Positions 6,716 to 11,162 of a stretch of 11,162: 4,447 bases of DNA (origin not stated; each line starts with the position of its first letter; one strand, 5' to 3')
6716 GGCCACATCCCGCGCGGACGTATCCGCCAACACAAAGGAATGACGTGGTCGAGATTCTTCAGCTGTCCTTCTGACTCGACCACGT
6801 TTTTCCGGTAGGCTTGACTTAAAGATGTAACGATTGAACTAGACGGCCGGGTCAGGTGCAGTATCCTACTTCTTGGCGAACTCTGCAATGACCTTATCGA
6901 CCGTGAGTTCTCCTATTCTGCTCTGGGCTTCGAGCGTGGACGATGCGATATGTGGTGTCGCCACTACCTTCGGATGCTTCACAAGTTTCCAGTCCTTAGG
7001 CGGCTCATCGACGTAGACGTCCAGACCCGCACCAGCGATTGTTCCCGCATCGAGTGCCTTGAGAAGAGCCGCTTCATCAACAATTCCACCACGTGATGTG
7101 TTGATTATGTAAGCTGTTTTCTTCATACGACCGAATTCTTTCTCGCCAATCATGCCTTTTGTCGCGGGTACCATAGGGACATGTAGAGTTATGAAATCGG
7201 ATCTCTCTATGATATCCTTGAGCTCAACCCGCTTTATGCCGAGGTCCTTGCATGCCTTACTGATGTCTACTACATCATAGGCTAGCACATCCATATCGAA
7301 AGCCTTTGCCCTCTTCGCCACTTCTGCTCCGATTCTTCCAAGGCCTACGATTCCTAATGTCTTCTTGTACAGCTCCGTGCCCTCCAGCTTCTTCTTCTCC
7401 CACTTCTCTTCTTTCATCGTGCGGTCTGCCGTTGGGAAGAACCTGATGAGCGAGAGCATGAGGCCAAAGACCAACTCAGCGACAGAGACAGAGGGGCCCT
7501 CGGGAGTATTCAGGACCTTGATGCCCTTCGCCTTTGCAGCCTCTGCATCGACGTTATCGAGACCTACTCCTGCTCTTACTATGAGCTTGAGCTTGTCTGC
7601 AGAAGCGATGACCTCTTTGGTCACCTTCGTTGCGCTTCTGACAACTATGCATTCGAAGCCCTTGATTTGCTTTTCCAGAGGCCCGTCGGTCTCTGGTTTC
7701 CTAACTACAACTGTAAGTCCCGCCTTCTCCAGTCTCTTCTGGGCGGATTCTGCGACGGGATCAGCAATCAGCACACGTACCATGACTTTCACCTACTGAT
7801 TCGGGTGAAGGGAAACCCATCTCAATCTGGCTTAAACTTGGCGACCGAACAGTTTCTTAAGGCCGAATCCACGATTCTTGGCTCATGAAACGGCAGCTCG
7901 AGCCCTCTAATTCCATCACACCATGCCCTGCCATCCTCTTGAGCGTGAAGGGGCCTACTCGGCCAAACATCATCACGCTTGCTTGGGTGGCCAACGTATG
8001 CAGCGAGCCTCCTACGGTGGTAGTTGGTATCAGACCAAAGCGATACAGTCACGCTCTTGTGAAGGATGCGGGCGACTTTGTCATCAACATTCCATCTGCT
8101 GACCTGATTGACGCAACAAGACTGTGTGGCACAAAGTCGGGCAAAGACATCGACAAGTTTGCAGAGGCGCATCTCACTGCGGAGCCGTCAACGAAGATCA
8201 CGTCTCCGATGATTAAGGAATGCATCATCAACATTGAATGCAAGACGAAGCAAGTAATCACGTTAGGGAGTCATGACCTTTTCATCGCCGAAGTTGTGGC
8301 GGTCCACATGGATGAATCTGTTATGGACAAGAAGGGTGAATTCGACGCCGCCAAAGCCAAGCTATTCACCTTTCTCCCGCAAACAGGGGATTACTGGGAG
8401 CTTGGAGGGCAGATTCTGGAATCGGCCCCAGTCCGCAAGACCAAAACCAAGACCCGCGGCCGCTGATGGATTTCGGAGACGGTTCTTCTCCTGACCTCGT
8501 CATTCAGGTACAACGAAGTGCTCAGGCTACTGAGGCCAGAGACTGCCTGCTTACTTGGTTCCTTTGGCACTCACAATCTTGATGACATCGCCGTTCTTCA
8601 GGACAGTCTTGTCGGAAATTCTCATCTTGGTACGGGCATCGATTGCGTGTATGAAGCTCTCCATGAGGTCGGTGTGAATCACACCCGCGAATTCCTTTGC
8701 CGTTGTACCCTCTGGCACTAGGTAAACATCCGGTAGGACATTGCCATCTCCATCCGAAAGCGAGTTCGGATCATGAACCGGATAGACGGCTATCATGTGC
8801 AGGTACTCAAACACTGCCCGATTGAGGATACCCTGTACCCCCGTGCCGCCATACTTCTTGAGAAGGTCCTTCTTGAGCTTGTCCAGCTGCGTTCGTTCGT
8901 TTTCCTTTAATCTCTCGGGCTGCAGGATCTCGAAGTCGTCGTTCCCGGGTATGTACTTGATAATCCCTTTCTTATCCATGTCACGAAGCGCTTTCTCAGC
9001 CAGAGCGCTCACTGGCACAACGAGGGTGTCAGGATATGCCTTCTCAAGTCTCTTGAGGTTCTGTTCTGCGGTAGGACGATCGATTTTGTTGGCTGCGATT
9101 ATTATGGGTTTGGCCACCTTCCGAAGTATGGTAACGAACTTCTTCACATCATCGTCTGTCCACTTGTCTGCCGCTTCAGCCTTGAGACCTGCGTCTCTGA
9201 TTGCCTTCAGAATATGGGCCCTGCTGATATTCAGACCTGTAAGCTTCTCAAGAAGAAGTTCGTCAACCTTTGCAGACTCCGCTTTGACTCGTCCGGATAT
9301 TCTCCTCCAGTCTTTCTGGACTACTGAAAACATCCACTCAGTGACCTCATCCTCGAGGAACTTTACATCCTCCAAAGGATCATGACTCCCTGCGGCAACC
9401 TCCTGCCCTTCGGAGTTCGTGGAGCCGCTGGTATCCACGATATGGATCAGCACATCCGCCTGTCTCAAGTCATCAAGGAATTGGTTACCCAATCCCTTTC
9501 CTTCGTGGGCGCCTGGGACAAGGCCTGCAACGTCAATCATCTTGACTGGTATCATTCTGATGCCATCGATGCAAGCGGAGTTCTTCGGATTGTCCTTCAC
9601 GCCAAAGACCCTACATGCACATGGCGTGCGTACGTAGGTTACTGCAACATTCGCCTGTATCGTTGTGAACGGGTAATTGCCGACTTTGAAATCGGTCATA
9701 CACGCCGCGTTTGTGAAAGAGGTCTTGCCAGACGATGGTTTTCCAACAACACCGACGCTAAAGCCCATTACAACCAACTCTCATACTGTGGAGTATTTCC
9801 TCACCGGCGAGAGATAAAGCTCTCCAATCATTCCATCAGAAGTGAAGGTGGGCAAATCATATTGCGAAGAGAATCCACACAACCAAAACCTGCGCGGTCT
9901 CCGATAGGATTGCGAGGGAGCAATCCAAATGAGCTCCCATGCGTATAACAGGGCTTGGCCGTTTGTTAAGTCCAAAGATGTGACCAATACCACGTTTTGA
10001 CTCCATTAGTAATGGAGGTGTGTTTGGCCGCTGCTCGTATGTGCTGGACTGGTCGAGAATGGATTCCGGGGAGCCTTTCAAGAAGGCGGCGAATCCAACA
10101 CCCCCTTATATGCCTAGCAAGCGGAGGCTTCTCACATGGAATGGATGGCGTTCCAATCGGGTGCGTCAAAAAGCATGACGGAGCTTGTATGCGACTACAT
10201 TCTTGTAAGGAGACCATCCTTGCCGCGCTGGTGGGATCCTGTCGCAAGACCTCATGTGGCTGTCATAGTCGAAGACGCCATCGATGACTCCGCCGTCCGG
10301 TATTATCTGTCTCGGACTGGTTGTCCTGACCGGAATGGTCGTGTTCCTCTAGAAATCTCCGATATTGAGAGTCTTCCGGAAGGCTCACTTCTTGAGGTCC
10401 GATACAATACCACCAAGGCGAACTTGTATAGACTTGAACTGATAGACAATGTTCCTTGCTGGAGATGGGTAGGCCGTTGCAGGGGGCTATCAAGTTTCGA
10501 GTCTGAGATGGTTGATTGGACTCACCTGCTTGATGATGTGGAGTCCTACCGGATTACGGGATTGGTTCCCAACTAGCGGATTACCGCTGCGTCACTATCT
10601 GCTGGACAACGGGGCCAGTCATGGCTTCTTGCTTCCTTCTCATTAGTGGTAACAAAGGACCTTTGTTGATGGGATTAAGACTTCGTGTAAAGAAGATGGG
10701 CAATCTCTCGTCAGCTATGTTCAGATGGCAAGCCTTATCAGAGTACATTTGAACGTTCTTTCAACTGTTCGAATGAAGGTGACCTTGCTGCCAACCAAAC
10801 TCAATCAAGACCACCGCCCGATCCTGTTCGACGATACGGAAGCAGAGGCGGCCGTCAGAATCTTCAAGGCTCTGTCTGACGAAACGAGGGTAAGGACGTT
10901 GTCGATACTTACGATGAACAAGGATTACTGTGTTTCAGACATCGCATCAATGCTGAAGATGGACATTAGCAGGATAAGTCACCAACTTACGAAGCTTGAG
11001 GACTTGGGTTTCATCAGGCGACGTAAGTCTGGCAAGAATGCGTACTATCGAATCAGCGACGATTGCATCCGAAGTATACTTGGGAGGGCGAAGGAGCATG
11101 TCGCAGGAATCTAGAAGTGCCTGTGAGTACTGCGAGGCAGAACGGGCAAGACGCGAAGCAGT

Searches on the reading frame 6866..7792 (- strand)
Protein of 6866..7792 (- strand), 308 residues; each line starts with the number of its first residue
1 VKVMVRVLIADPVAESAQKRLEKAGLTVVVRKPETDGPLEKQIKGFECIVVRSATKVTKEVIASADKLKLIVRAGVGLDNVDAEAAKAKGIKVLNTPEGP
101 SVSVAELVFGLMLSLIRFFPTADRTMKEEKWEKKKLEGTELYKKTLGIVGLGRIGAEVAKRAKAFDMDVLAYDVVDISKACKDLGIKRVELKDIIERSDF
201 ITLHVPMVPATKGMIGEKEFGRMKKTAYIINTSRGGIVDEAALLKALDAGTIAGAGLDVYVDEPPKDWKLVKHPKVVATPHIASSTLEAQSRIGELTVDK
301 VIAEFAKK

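Call 6: search_protein_families(library=pfam, proteins=[window:6866-7792:-], max_evalue=0.01)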
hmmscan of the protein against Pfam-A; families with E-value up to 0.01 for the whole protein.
window:6866-7792:- (308 aa): 3 families
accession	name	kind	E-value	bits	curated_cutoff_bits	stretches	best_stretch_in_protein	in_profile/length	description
PF02826.25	2-Hacid_dh_C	-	2.5e-64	216.4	25.1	1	109-283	1-178/178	D-isomer specific 2-hydroxyacid dehydrogenase, NAD binding domain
PF00389.36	2-Hacid_dh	-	1.7e-32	112.3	24.6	1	7-303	1-122/134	D-isomer specific 2-hydroxyacid dehydrogenase, catalytic domain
PF03446.21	NAD_binding_2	-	6.6e-05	23.4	21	1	146-247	2-107/161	NAD binding domain of 6-phosphogluconate dehydrogenase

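Call 7: search_protein_families(library=ncbifam, proteins=[window:6866-7792:-], max_evalue=0.01)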
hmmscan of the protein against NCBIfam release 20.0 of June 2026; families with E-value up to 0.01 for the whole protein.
window:6866-7792:- (308 aa): 26 families (the best 25 are shown)
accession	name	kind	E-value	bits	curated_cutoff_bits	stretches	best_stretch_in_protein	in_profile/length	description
TIGR01327.1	PGDH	equivalog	1.3e-110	370.7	454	1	6-302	1-298/525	phosphoglycerate dehydrogenase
NF009714.1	PRK13243.1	equivalog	5.3e-70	236.4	455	1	7-303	5-311/332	glyoxylate reductase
NF008759.0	PRK11790.1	equivalog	2.6e-69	233.9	404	1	3-302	10-314/410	phosphoglycerate dehydrogenase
NF005069.0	PRK06487.1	equivalog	4.2e-57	193.6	448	1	42-301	45-307/320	2-hydroxyacid dehydrogenase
NF005750.0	PRK07574.1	equivalog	5.8e-54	183.6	329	1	20-298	63-350/386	NAD-dependent formate dehydrogenase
NF011938.0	PRK15409.1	equivalog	1.6e-51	175.3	492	1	40-304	40-308/324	glyoxylate/hydroxypyruvate reductase GhrB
NF006263.0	PRK08410.1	equivalog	5.8e-50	170.4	389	1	7-299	5-301/311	D-2-hydroxyacid dehydrogenase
NF005387.0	PRK06932.1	equivalog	8.9e-46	156.3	492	1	49-295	47-300/314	2-hydroxyacid dehydrogenase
NF041369.1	Dhydh_Halo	equivalog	1.6e-44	152.4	400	1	72-301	62-291/305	D-2-hydroxyacid dehydrogenase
NF000492.1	vanH_gen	exception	1.4e-42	145.9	540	1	42-261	39-253/312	D-lactate dehydrogenase VanH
NF001309.0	PRK00257.1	equivalog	1e-41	143.2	434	1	41-302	33-275/379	4-phosphoerythronate dehydrogenase PdxB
NF000371.1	vanH_Agroup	exception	4.2e-34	118.2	700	1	48-263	50-260/322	VanH-A/VanH-Pt family D-lactate dehydrogenase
NF000112.1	vanH-Amyco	exception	5e-34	118.1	625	1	43-261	69-282/348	VanH-AOV family D-lactate dehydrogenase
NF006374.0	PRK08605.1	subfamily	3.7e-33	115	356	1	41-290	41-307/332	D-lactate dehydrogenase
NF000151.1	vanH-Ac1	exception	1.2e-32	113.6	750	1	44-262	77-290/351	D-lactate dehydrogenase VanH-Ac1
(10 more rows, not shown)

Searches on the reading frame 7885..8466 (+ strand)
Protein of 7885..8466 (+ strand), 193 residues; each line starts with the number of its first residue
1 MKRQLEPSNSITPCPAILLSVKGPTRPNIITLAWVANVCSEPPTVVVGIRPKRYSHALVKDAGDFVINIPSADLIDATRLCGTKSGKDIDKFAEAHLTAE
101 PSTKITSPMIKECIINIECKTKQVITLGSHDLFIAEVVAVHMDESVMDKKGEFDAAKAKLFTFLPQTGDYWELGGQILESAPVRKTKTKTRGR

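Call 37: search_protein_families(library=pfam, proteins=[window:7885-8466:+], max_evalue=0.001)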
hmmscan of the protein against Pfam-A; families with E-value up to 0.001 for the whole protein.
window:7885-8466:+ (193 aa): 1 family
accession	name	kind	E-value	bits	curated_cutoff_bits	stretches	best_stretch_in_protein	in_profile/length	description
PF01613.24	Flavin_Reduct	-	3.5e-33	115.3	27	1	15-146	7-137/153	Flavin reductase like domain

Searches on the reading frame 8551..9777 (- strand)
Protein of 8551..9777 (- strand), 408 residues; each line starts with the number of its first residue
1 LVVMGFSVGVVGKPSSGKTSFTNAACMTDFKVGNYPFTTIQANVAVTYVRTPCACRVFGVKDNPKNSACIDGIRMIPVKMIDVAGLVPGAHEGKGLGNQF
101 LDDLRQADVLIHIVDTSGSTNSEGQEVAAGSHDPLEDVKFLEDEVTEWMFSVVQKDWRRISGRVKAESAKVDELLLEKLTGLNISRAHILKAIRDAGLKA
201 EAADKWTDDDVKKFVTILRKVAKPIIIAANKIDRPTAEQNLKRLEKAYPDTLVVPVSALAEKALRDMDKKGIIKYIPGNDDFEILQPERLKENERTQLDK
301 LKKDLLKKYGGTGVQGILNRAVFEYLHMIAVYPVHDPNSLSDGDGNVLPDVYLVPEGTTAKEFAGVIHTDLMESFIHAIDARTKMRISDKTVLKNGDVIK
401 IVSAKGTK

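Call 37: search_protein_families(library=pfam, proteins=[window:8551-9777:-], max_evalue=0.001)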
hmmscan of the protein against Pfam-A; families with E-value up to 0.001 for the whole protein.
window:8551-9777:- (408 aa): 5 families
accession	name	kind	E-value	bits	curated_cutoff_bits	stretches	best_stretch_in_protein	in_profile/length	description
PF08438.16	YGR210-like_G4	-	8.7e-37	126.3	24.7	1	228-336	1-108/108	Obg-like GTPase YGR210-like, G4 motif-containing domain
PF01926.29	MMR_HSR1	-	1.5e-16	61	21.9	1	8-125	2-94/113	50S ribosome-binding GTPase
PF02824.27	TGS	-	1.7e-10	41.2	22.2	1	348-402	5-59/60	TGS domain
PF02421.24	FeoB_N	-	2.7e-06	27.4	27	1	7-47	2-42/156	Ferrous iron transport protein B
PF06071.19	YchF-GTPase_C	-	8e-05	23.1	27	1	354-378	17-41/84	Protein of unknown function (DUF933)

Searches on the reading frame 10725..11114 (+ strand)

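Call 37: search_protein_families(library=pfam, proteins=[window:10725-11114:+], max_evalue=0.001)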
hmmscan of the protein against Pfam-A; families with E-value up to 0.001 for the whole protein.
window:10725-11114:+ (129 aa): 7 families
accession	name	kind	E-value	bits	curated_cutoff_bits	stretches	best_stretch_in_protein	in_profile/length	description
PF01022.26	HTH_5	-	5.1e-11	42.7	22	1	52-98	1-46/47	Bacterial regulatory protein, arsR family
PF01047.28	MarR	-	5.4e-08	33.1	24.6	1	54-103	4-53/59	MarR family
PF25212.1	HVO_A0114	-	8.3e-06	25.9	27.6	1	45-105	15-74/84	HVO_A0114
PF13601.12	HTH_34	-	1.4e-05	25.6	27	1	55-105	2-52/80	Winged helix DNA-binding domain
PF01978.25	TrmB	-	2.9e-05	24.3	25.6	1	58-109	13-63/68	Sugar-specific transcriptional regulator TrmB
PF13412.12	HTH_24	-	0.00011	22.1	21.9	1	52-98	2-48/48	Winged helix-turn-helix DNA-binding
PF12802.13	MarR_2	-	0.0005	20.6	27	1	56-104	8-57/61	MarR family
